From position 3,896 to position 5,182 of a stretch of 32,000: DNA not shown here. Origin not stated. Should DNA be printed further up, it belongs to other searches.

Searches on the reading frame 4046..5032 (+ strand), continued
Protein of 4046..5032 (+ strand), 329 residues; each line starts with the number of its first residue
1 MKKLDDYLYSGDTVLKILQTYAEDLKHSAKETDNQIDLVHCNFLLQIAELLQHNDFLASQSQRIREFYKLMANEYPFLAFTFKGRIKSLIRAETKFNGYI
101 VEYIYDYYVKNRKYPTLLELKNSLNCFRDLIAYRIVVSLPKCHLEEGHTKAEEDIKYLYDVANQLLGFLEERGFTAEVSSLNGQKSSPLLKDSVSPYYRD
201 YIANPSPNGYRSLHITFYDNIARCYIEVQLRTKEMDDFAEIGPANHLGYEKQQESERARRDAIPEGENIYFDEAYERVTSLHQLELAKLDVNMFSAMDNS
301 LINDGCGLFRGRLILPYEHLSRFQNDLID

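Call 33: fold_search(model_id=the predicted structure, library=pdb)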
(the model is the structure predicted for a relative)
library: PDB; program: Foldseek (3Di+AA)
matches with E <= 10: 368; with E <= 0.001: 21
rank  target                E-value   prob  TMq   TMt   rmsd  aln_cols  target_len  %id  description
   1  6s2u                  1.4e-06  1.00  0.26  0.25  12.3       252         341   19  Structure of the catalytic domain of T. thermophilus Rel in complex with AMP and ppGpp (released 2020-07-08)
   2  6ex0_B                2.0e-06  1.00  0.32  0.50  12.1       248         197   16  Crystal structure of RelP (SAS2) from Staphylococcus aureus bound to pppGpp in the post-catalytic state (released 2018-01-24)
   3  6fgx_A                2.3e-06  1.00  0.34  0.53  11.5       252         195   17  Crystal structure of the small alarmone synthethase 2 from Staphylococcus aureus bound to AMPCPP (released 2018-02-07)
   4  6fgx_B                3.0e-06  1.00  0.35  0.56  13.5       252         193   16  Crystal structure of the small alarmone synthethase 2 from Staphylococcus aureus bound to AMPCPP (released 2018-02-07)
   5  6fgj_A                4.8e-06  1.00  0.32  0.50  12.1       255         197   14  Crystal structure of the small alarmone synthethase 2 from Staphylococcus aureus (released 2018-02-07)
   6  6fgj_B                7.1e-06  1.00  0.34  0.52  13.9       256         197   15  Crystal structure of the small alarmone synthethase 2 from Staphylococcus aureus (released 2018-02-07)
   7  8acu_A                7.1e-06  1.00  0.24  0.22  12.3       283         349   20  Structure of Bacillus subtilis Rel in complex with DarB (released 2023-07-19)
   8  5dec_B                1.5e-05  1.00  0.32  0.52  12.7       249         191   16  Crystal structure of the small alarmone synthetase 1 from Bacillus subtilis (released 2015-10-28)
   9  7oiw_B                2.0e-05  1.00  0.31  0.31  11.9       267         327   20  Structure of S. aureus Rel catalytic domains in complex with pppGpp (released 2022-06-01)
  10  24io_A                2.5e-05  1.00  0.30  0.30  11.8       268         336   18  Crystal structure of the RelSeq N-terminal domain from Streptococcus equisimilis in complex with pppGpp (released 2026-03-18)
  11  24io_B                3.7e-05  1.00  0.31  0.31  11.4       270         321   20  Crystal structure of the RelSeq N-terminal domain from Streptococcus equisimilis in complex with pppGpp (released 2026-03-18)
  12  5dec_D                4.7e-05  1.00  0.32  0.52  12.5       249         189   17  Crystal structure of the small alarmone synthetase 1 from Bacillus subtilis (released 2015-10-28)
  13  5dec_A                5.6e-05  1.00  0.32  0.52  13.4       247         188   17  Crystal structure of the small alarmone synthetase 1 from Bacillus subtilis (released 2015-10-28)
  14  6s2v_B                9.3e-05  1.00  0.24  0.24  11.6       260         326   22  Structure of the N-terminal catalytic region of T. thermophilus Rel (released 2020-07-08)
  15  1vj7_A                9.8e-05  1.00  0.24  0.24  13.5       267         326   20  Crystal structure of the bifunctional catalytic fragment of RelSeq, the RelA/SpoT homolog from Streptococcus equisimil (released 2004-05-04)
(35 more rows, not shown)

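Call 38: find_encoding_contigs(protein=P0003, flank=3000, max_places=2)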
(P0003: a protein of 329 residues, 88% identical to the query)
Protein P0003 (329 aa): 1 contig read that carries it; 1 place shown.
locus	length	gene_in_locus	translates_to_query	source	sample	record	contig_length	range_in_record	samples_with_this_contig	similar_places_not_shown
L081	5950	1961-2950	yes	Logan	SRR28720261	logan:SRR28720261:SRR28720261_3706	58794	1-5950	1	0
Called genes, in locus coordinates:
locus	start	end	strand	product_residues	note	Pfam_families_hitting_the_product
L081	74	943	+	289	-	-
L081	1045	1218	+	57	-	-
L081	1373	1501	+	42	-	-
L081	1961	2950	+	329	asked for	PF04607:RelA_SpoT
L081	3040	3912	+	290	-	PF13237:Fer4_10 (weak), PF12838:Fer4_7 (faint), PF13187:Fer4_9 (weak), PF13484:Fer4_16 (faint)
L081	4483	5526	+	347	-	PF00144:Beta-lactamase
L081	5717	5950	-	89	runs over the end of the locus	-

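Call 39: find_encoding_contigs(protein=P0002, flank=3000, max_places=3)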
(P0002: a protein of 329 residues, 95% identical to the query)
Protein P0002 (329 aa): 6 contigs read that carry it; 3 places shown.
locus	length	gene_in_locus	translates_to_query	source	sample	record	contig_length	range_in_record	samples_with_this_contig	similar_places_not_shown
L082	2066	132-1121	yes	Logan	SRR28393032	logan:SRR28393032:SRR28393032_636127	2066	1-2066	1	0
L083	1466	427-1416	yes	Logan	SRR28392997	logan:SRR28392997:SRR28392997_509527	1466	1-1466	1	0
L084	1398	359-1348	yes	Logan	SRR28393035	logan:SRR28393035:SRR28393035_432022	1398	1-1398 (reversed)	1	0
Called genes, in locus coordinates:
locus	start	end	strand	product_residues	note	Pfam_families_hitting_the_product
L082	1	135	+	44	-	?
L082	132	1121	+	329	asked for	PF04607:RelA_SpoT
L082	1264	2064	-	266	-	?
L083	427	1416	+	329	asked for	PF04607:RelA_SpoT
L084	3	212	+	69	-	?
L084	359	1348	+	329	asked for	PF04607:RelA_SpoT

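Call 42: search_solved_structures(query=A1, max_evalue=1, show_alignments=4)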
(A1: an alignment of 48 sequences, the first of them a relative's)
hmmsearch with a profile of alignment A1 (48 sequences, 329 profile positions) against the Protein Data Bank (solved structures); distinct sequences matched with E-value up to 1: 21.
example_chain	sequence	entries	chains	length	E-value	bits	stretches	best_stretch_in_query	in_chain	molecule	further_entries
1vj7_A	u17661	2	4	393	6.9e-11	45.2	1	197-253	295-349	Bifunctional RELA/SPOT | Bifunctional (p)ppGpp synthase/hydrolase RelA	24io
8acu_A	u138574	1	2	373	6.2e-08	35.5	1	198-254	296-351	GTP pyrophosphokinase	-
5iqr_8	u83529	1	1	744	6.5e-08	35.5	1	197-254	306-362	GTP pyrophosphokinase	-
5kps_A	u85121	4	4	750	6.6e-08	35.4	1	197-254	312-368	GTP pyrophosphokinase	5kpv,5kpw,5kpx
5l3p_z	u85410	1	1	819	7.9e-08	35.2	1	197-254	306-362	GTP pyrophosphokinase,GTP pyrophosphokinase,GTP pyrophosphokinase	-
7oiw_A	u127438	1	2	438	8.7e-08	35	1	197-255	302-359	GTP pyrophosphokinase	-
6yxa_A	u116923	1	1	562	1.3e-07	34.4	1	198-254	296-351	GTP pyrophosphokinase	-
9s6k_B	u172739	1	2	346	1.4e-07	34.4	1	195-242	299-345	GTP pyrophosphokinase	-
5xnx_A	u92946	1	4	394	2.3e-06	30.3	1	195-253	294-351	Bifunctional (p)ppGpp synthase/hydrolase RelA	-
8fr8_I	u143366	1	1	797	3.4e-06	29.8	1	195-253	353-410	GTP pyrophosphokinase RelA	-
6fgj_A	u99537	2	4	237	4.6e-05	26.1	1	189-259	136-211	GTP pyrophosphokinase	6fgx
6ewz_A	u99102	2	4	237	4.6e-05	26.1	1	189-259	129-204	GTP pyrophosphokinase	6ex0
6fgk_A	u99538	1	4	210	0.0008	22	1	197-265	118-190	GTP pyrophosphokinase YwaC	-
3l9d_A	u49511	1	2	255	0.0019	20.8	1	198-274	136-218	Putative GTP pyrophosphokinase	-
2be3_A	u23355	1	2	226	0.0029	20.2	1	198-273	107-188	GTP pyrophosphokinase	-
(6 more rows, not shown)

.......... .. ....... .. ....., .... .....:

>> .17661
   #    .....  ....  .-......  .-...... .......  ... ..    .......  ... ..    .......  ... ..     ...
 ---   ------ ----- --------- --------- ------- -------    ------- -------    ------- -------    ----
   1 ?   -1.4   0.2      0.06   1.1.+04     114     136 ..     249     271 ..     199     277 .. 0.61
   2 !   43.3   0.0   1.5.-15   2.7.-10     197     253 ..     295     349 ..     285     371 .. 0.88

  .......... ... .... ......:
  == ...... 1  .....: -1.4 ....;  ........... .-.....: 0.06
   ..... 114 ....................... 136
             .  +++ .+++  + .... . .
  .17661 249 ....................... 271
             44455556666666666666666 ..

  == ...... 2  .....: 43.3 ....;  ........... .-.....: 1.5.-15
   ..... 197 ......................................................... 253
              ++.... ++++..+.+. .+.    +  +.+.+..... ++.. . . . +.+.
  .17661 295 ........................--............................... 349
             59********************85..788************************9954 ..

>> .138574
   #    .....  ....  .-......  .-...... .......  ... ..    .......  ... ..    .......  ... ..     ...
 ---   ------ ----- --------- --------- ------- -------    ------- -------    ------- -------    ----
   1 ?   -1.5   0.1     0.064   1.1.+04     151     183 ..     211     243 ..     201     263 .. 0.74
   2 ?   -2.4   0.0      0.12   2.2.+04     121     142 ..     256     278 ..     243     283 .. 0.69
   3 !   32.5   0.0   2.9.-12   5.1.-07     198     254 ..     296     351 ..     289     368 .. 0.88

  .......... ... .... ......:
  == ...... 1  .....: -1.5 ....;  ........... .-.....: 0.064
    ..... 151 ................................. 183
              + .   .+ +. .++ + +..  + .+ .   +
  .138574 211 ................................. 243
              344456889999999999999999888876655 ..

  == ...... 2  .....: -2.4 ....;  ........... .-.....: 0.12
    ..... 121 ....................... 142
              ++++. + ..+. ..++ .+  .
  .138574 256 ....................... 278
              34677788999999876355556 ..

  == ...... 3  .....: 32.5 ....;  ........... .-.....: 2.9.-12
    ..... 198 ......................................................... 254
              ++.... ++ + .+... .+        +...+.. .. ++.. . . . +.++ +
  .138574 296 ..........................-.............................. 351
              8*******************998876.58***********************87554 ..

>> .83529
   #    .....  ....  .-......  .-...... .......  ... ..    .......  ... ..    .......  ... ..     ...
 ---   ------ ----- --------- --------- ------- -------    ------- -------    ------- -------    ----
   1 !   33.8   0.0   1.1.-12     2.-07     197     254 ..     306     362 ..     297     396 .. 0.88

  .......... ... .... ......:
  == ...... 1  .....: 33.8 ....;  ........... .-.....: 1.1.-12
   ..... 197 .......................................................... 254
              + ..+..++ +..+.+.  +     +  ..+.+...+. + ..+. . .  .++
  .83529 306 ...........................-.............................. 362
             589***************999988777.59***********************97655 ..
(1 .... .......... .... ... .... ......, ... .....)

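Call 54: search_protein_representatives(protein=window:4046-5032:+)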
Query: 329 residues. Proteins with E-value up to 0.001 (for the whole library): 1688; up to 1e-10: 294; up to 1e-30: 85. The best 150 are listed.
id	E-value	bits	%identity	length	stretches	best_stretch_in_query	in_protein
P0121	5.1e-144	496.2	67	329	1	3-329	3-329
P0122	6.3e-130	449.9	61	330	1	1-327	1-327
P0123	1.5e-115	402.6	71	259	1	71-327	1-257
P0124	3.7e-105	368.5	75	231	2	201-329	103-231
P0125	3.5e-101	355.5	65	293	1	3-256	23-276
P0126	4.7e-99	348.5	74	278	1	121-329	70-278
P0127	3.7e-97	342.3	55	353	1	3-328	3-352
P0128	4.6e-95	335.3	65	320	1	93-329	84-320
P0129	6.8e-95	334.8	66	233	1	3-232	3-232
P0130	1.3e-89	317.5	61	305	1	2-235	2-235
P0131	3.4e-84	299.7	46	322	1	4-320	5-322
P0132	1.7e-82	294.1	73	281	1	3-185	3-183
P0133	1.5e-78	281.1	68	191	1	139-329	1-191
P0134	3.9e-76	273.2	71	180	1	1-175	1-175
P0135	7.0e-73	262.5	81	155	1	184-329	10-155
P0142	2.4e-62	227.9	42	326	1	6-319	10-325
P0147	5.6e-54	200.4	40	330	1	6-323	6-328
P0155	4.3e-48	181.1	38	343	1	1-324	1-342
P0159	4.1e-46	174.5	38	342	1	7-297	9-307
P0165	8.3e-44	167.0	34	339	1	3-324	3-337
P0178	1.0e-39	153.5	35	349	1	3-319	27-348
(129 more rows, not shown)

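Call 58: list_cluster_members(proteins=[P0121, P0122, P0127, P0131, P0142, P0147, P0155, P0159, P0165, P0178])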
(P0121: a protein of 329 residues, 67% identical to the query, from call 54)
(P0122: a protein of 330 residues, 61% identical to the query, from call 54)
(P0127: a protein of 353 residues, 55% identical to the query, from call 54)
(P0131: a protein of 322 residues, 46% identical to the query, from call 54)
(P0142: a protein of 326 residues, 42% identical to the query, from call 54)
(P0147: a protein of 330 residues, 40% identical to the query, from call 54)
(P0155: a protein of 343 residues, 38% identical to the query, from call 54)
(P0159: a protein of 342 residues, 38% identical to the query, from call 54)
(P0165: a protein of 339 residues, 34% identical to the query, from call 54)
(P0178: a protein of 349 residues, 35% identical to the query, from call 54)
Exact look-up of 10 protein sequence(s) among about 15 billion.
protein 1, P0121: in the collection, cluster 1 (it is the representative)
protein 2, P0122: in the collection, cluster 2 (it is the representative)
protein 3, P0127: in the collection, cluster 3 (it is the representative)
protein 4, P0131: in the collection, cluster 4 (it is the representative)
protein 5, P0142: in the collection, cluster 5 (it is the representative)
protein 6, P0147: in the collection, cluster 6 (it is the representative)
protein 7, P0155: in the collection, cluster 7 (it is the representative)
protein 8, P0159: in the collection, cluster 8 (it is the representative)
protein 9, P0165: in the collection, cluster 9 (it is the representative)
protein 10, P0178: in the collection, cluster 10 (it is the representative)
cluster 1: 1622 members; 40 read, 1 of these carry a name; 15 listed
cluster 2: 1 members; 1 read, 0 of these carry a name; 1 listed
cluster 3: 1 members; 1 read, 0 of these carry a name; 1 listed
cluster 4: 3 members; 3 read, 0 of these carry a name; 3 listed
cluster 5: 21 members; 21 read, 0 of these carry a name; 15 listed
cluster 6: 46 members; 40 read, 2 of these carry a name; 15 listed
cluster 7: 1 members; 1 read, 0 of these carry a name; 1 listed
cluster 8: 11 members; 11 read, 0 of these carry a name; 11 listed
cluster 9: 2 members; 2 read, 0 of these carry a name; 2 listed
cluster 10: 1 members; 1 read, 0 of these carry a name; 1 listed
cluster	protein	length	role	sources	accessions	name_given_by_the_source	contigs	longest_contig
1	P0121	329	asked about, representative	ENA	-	-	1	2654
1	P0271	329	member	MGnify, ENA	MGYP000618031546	FL=1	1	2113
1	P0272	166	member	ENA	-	-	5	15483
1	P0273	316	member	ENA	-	-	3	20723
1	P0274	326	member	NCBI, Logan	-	-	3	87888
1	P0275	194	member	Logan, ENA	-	-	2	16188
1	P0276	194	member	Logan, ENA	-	-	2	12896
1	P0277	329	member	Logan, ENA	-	-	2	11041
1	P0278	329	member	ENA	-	-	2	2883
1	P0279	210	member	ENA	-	-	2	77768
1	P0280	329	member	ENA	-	-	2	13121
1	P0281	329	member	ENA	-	-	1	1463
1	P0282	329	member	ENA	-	-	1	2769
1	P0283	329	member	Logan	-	-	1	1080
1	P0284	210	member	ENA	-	-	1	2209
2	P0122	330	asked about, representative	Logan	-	-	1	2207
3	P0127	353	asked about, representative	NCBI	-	-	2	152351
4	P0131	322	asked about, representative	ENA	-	-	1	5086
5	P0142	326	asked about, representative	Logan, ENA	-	-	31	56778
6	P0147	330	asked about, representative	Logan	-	-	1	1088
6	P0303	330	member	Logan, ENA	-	-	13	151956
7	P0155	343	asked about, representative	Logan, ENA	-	-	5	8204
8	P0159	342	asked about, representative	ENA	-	-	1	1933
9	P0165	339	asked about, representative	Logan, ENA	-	-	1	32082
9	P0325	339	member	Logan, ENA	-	-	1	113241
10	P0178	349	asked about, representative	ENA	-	-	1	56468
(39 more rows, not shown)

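Call 59: find_encoding_contigs(protein=P0142, flank=3000, max_places=4)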
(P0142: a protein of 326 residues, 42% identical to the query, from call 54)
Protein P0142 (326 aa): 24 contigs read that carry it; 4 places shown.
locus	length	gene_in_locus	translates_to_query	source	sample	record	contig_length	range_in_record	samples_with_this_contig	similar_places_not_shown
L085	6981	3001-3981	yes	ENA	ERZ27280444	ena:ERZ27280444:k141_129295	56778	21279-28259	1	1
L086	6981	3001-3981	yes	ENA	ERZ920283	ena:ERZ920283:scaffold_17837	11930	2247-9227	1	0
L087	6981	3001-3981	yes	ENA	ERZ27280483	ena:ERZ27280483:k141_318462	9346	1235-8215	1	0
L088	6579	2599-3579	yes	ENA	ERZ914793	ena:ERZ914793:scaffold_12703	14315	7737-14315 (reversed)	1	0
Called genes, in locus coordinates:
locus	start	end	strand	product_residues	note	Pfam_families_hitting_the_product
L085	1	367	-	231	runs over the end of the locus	PF04203:Sortase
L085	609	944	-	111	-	PF11969:DcpS_C, PF01230:HIT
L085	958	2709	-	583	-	PF01411:tRNA-synt_2c, PF07973:tRNA_SAD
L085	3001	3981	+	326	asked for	PF04607:RelA_SpoT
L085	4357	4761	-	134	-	PF00380:Ribosomal_S9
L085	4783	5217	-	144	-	PF00572:Ribosomal_L13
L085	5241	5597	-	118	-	PF00453:Ribosomal_L20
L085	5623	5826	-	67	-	PF01632:Ribosomal_L35p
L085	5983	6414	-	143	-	PF05198:IF3_N, PF00707:IF3_C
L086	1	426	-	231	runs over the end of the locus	PF04203:Sortase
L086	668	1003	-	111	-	PF11969:DcpS_C, PF01230:HIT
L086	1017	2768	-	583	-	PF01411:tRNA-synt_2c, PF07973:tRNA_SAD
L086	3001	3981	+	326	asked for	PF04607:RelA_SpoT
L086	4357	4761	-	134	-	PF00380:Ribosomal_S9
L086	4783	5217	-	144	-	PF00572:Ribosomal_L13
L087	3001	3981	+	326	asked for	PF04607:RelA_SpoT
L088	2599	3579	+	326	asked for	PF04607:RelA_SpoT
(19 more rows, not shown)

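Call 61: find_encoding_contigs(protein=P0303, flank=3000, max_places=3)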
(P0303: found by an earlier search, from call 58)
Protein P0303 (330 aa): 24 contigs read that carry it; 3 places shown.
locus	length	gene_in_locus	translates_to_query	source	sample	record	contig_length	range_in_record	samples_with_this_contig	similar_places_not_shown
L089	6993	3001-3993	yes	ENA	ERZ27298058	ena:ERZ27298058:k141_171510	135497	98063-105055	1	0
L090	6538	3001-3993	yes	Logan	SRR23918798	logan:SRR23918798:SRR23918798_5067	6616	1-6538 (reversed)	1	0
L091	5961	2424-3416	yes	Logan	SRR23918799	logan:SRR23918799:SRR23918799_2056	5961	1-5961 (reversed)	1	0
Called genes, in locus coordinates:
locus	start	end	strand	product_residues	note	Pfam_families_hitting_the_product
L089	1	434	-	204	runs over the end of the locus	PF00293:NUDIX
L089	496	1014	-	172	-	PF03734:YkuD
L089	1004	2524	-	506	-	PF00246:Peptidase_M14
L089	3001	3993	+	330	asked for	PF04607:RelA_SpoT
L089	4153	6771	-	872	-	PF00403:HMA, PF00122:E1-E2_ATPase, PF00702:Hydrolase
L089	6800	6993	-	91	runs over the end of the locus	PF02583:Trns_repr_metal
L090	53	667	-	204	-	PF00293:NUDIX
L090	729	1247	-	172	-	PF03734:YkuD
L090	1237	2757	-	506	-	PF00246:Peptidase_M14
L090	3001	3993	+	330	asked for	PF04607:RelA_SpoT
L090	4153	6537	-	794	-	?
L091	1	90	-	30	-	?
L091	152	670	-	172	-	PF03734:YkuD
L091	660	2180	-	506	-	PF00246:Peptidase_M14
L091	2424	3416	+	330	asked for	PF04607:RelA_SpoT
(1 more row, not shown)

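Call 62: find_encoding_contigs(protein=P0178, flank=3000, max_places=2)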
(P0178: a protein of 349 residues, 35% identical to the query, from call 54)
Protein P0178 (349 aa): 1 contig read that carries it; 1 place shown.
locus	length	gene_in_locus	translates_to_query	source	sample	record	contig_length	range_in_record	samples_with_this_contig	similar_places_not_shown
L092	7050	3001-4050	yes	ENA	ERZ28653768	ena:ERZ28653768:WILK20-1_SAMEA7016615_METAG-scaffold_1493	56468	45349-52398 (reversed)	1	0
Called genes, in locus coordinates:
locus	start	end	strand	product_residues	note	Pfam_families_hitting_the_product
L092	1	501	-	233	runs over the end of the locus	PF05949:DUF881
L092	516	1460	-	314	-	PF07168:Ureide_permease (weak), PF08478:POTRA_1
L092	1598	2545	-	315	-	PF00275:EPSP_synthase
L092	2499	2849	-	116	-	PF00275:EPSP_synthase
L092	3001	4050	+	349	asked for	PF04607:RelA_SpoT (weak)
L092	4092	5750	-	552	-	PF10473:CENP-F_leu_zip (weak), PF02463:SMC_N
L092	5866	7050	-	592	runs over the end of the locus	PF02463:SMC_N, PF13175:AAA_15, PF13476:AAA_23, PF13555:AAA_29 (weak), PF13304:AAA_21 (weak), PF06470:SMC_hinge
